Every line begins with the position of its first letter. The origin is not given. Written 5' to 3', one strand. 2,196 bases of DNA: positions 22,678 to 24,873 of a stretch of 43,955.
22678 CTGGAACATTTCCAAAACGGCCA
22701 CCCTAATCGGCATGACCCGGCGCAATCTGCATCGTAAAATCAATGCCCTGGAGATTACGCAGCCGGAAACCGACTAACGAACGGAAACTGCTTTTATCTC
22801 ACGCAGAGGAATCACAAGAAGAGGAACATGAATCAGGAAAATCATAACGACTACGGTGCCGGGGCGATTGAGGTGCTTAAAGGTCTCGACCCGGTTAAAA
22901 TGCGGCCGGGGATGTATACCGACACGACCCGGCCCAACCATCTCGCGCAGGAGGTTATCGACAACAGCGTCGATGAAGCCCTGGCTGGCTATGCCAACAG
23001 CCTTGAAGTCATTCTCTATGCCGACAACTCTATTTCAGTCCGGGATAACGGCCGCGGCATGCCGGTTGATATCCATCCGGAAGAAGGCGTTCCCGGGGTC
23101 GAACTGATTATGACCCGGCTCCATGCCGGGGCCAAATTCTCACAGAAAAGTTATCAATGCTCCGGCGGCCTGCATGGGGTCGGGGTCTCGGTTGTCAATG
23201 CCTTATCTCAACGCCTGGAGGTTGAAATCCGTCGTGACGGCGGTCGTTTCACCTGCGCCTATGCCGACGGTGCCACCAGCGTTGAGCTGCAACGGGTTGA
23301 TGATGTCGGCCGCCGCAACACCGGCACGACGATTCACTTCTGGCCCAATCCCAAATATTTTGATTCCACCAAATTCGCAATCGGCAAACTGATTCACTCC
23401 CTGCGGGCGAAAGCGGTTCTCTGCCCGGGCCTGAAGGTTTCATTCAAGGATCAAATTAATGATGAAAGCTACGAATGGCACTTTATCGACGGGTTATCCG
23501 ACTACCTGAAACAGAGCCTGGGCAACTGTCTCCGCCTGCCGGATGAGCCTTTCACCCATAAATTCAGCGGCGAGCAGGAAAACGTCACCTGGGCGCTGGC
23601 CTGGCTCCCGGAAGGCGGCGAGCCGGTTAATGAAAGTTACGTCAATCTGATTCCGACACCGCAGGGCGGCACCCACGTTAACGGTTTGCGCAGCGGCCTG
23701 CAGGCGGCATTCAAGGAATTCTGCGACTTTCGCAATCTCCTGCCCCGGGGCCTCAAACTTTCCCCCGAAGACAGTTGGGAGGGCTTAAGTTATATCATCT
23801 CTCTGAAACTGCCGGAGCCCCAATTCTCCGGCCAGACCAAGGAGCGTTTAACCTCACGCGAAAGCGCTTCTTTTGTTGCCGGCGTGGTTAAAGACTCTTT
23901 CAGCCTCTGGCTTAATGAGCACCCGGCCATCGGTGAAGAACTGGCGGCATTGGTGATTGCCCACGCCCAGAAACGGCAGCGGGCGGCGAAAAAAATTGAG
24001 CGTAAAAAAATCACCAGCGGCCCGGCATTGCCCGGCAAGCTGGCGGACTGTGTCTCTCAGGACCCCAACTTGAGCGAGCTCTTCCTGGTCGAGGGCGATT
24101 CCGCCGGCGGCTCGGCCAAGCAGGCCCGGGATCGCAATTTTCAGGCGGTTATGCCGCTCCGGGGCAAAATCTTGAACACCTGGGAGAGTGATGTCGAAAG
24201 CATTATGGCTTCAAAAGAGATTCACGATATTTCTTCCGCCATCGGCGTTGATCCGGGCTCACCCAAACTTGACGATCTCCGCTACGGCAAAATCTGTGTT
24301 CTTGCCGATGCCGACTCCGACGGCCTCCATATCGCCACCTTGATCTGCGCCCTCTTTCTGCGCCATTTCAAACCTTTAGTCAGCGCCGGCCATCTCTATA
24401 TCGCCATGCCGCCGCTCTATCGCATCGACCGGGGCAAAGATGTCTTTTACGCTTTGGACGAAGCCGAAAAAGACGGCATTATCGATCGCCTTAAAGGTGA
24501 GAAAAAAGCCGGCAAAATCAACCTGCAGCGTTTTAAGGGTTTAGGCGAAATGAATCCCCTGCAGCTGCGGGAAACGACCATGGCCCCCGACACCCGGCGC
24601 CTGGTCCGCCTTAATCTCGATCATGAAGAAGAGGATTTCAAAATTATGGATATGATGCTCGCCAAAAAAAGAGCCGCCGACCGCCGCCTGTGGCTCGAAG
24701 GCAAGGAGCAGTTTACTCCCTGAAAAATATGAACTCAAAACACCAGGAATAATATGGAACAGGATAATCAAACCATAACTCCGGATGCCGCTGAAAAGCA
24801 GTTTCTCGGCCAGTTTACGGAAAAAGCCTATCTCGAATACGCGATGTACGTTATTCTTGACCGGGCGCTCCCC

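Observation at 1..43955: Hyper-dense family of modular H-M repeats occupies most intergenic spacers (9 loci, about 15 full units, 17 H hairpins in 44 kb)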

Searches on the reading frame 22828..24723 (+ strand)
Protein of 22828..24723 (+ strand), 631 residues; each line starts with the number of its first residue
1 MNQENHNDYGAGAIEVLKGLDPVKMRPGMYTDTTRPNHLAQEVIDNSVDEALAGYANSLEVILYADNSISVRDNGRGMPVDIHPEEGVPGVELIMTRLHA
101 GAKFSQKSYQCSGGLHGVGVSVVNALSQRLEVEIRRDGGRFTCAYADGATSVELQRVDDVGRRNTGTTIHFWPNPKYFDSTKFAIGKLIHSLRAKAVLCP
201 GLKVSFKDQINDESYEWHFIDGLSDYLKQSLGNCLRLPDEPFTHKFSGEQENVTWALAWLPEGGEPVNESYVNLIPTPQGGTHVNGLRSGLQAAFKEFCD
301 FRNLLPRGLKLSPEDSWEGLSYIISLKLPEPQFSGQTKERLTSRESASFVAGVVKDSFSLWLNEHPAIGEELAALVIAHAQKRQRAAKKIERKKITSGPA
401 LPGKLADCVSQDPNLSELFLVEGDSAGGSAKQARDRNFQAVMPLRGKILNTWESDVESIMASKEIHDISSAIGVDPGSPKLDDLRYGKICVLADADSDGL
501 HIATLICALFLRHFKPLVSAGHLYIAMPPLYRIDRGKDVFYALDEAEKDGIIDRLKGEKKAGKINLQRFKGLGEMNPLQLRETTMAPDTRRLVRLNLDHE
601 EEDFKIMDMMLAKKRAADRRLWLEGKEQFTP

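Call 11: search_protein_families(library=pfam, proteins=[window:22828-24723:+])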
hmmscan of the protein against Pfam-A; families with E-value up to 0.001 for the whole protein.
window:22828-24723:+ (631 aa): 4 families
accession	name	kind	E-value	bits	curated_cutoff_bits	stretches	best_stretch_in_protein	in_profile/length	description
PF00204.31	DNA_gyraseB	-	2.4e-41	141.6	27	1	222-389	1-170/173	DNA gyrase B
PF00986.26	DNA_gyraseB_C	-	1e-21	77.3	29.8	1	562-624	2-63/63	DNA gyrase B subunit, carboxyl terminus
PF02518.31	HATPase_c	-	1.4e-15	58.2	26.4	1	32-173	2-107/111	Histidine kinase-, DNA gyrase B-, and HSP90-like ATPase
PF01751.28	Toprim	-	5.8e-13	49.3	23.1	1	417-526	1-94/96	Toprim domain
